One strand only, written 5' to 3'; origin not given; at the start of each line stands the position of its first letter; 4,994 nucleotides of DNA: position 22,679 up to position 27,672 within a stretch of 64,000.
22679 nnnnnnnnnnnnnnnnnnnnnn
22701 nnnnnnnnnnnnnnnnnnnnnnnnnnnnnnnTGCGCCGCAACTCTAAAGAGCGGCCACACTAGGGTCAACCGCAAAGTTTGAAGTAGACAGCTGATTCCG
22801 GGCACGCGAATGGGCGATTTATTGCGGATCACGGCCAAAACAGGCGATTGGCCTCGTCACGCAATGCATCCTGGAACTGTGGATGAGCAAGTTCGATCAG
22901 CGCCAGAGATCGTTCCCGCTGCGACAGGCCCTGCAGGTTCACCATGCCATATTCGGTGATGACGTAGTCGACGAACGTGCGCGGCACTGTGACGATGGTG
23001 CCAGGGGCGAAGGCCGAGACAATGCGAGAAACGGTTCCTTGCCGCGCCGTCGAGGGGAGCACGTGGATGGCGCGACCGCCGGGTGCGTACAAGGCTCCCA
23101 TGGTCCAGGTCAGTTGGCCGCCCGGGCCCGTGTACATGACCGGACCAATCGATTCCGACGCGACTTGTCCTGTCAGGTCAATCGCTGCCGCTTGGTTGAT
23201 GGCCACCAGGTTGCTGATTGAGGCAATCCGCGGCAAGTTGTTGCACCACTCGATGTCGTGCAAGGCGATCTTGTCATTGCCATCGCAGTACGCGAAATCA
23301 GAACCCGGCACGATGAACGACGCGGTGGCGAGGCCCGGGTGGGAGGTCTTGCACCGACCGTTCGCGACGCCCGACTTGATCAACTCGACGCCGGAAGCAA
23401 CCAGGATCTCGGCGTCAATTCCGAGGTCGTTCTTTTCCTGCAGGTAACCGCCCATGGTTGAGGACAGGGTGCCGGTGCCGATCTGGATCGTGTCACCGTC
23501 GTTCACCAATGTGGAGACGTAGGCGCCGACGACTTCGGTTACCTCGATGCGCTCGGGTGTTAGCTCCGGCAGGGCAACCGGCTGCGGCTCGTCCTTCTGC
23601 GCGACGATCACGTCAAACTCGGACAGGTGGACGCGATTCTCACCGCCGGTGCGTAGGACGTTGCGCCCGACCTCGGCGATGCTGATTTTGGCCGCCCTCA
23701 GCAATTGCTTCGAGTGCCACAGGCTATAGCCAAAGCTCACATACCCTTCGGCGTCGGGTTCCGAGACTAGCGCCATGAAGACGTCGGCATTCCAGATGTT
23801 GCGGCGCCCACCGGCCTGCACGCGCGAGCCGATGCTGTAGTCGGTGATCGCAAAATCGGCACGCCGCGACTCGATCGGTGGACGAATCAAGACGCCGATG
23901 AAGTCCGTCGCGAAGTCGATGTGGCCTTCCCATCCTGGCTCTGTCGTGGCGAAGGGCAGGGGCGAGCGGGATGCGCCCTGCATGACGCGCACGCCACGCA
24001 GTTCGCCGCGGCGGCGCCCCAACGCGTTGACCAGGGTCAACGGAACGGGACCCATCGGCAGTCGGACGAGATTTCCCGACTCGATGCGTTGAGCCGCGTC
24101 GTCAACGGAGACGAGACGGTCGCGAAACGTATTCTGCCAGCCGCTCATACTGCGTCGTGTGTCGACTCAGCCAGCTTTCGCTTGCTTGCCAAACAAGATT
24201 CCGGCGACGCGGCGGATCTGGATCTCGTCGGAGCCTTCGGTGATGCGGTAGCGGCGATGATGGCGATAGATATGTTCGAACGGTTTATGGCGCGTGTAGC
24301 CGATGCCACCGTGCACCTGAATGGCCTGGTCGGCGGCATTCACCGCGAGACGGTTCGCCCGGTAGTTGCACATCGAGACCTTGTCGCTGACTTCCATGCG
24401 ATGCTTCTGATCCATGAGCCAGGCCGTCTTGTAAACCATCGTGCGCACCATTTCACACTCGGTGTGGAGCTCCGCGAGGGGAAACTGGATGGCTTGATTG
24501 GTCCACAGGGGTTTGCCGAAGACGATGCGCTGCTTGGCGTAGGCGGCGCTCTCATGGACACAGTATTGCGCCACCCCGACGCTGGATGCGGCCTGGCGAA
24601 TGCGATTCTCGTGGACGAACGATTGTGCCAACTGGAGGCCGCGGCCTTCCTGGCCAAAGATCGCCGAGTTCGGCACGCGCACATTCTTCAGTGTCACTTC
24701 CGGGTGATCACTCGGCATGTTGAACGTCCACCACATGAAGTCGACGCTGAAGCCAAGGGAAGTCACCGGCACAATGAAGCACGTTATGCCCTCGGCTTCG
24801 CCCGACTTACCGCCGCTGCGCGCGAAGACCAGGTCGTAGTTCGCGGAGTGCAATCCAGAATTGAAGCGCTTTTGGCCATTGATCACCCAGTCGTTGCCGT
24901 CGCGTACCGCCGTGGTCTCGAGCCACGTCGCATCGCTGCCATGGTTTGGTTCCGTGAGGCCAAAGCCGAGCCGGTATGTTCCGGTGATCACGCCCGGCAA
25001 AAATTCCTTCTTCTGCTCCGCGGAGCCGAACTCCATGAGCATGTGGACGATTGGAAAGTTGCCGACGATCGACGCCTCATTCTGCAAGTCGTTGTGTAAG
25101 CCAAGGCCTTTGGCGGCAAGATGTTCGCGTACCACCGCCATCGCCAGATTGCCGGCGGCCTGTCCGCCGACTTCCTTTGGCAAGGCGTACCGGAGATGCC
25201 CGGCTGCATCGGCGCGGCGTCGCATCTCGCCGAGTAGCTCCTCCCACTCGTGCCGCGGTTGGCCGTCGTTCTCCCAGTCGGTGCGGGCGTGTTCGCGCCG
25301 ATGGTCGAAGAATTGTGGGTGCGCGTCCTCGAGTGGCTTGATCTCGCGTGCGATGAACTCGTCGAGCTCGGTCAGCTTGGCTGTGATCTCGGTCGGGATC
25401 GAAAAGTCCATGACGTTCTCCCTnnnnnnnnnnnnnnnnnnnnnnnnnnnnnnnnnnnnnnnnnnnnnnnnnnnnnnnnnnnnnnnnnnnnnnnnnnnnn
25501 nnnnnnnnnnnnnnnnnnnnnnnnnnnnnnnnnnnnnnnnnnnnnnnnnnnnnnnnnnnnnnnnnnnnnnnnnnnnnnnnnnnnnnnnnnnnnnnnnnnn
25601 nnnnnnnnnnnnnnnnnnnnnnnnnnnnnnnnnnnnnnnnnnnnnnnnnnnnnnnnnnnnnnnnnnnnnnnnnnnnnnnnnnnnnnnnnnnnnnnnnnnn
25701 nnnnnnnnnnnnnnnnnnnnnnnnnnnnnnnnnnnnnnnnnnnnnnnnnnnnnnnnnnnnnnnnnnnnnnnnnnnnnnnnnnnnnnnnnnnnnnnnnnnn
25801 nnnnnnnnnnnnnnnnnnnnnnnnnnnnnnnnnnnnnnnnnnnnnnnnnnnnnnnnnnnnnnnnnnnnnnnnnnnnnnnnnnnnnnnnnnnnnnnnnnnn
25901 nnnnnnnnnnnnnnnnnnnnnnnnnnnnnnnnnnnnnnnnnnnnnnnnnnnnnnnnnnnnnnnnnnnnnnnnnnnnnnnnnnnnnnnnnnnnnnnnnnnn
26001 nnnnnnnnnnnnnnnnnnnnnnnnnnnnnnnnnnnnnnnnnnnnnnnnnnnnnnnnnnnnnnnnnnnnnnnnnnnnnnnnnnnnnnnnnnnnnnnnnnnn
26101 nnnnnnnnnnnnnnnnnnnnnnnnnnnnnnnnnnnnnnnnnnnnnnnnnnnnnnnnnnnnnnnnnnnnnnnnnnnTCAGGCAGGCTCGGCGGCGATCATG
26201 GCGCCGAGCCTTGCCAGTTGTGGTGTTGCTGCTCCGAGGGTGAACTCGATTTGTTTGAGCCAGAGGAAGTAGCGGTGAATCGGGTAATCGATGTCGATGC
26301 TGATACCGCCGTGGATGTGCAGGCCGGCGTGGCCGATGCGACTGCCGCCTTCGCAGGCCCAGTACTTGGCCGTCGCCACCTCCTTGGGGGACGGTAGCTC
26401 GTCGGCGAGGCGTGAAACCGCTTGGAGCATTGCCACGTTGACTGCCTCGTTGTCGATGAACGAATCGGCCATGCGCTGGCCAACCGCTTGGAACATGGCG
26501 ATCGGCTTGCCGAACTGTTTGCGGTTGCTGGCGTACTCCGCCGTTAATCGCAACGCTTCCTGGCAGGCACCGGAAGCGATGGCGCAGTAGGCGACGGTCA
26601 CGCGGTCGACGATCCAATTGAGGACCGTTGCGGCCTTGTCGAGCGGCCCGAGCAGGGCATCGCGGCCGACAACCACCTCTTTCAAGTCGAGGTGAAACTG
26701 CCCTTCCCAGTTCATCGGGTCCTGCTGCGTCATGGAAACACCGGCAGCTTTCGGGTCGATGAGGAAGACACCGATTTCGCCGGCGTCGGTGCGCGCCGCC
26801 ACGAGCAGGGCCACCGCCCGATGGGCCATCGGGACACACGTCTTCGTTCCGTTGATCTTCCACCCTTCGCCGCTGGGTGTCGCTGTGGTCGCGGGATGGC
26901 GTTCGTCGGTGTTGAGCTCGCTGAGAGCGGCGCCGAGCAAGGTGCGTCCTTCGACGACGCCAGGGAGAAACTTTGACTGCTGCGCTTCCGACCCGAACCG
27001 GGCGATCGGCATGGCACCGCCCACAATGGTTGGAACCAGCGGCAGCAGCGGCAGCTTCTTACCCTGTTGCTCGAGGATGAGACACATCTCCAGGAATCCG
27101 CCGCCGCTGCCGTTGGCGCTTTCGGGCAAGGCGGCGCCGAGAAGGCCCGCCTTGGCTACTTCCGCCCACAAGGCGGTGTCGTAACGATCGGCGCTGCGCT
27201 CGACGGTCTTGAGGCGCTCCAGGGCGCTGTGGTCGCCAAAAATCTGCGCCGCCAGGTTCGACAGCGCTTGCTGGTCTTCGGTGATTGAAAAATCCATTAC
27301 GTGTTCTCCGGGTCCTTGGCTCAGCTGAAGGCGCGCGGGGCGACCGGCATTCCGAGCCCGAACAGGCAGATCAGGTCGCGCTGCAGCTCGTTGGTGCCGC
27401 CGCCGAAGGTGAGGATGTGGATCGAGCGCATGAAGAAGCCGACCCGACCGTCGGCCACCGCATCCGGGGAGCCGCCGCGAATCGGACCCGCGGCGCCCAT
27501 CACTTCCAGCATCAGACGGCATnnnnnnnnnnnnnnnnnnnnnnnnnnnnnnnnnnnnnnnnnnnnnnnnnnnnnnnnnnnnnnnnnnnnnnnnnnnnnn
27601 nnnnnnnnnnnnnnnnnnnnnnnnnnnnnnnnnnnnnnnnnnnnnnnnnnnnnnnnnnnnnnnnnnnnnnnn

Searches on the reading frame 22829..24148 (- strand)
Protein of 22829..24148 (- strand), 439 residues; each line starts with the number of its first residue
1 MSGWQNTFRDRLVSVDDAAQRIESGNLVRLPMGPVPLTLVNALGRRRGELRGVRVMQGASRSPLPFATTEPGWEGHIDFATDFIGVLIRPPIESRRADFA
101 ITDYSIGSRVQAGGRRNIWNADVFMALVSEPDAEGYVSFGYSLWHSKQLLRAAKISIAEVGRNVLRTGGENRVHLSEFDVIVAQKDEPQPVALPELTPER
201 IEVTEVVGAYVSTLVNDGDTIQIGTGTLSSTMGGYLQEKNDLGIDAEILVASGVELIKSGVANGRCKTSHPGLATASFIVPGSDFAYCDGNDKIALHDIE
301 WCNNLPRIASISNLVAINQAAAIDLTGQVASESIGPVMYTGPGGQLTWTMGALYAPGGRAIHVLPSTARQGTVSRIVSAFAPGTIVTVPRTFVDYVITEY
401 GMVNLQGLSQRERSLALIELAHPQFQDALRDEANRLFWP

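Call 46: search_protein_families(library=pfam, max_evalue=0.000001, proteins=[window:22829-24148:-])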
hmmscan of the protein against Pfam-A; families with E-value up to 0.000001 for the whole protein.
window:22829-24148:- (439 aa): 1 family
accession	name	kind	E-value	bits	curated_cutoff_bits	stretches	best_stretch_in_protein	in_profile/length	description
PF13336.12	AcetylCoA_hyd_C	-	3.3e-47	160.7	23.7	1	286-433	7-154/154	Acetyl-CoA hydrolase/transferase C-terminal domain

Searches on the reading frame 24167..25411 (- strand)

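Call 46: search_protein_families(library=pfam, max_evalue=0.000001, proteins=[window:24167-25411:-])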
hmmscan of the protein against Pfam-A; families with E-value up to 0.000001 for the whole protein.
window:24167-25411:- (414 aa): 4 families
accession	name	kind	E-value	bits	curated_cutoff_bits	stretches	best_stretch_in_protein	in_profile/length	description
PF00441.29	Acyl-CoA_dh_1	-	8.6e-44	149.7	22.4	1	256-403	1-146/150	Acyl-CoA dehydrogenase, C-terminal domain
PF02770.24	Acyl-CoA_dh_M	-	1.1e-17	64.5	33.3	1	150-243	2-96/97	Acyl-CoA dehydrogenase, middle domain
PF08028.16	Acyl-CoA_dh_2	-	7e-12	46.2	22.7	1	273-383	3-121/134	Acyl-CoA dehydrogenase, C-terminal domain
PF02771.21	Acyl-CoA_dh_N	-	7.2e-11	42.9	22.9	1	33-144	13-112/113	Acyl-CoA dehydrogenase, N-terminal domain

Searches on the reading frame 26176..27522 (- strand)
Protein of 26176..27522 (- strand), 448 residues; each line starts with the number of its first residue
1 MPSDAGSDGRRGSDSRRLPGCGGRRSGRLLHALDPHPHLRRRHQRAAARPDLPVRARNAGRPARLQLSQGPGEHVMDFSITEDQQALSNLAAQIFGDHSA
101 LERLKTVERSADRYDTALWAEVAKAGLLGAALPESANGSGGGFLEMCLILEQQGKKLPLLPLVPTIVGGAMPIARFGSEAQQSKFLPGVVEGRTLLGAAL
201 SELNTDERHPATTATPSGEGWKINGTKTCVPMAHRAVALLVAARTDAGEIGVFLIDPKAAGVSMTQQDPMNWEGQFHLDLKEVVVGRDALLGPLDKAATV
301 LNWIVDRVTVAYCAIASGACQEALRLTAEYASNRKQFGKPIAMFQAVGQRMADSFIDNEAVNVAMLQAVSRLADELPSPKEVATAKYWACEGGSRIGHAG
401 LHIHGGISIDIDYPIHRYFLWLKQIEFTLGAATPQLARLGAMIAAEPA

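Call 46: search_protein_families(library=pfam, max_evalue=0.000001, proteins=[window:26176-27522:-])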
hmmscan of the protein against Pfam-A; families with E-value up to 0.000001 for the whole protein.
window:26176-27522:- (448 aa): 3 families
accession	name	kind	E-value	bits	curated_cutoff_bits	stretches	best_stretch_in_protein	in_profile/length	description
PF00441.29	Acyl-CoA_dh_1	-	3.5e-24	86.1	22.4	1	311-436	17-142/150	Acyl-CoA dehydrogenase, C-terminal domain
PF02771.21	Acyl-CoA_dh_N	-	1.2e-17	64.8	22.9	1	81-192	1-112/113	Acyl-CoA dehydrogenase, N-terminal domain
PF02770.24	Acyl-CoA_dh_M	-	1.1e-08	35.6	33.3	1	206-268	12-79/97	Acyl-CoA dehydrogenase, middle domain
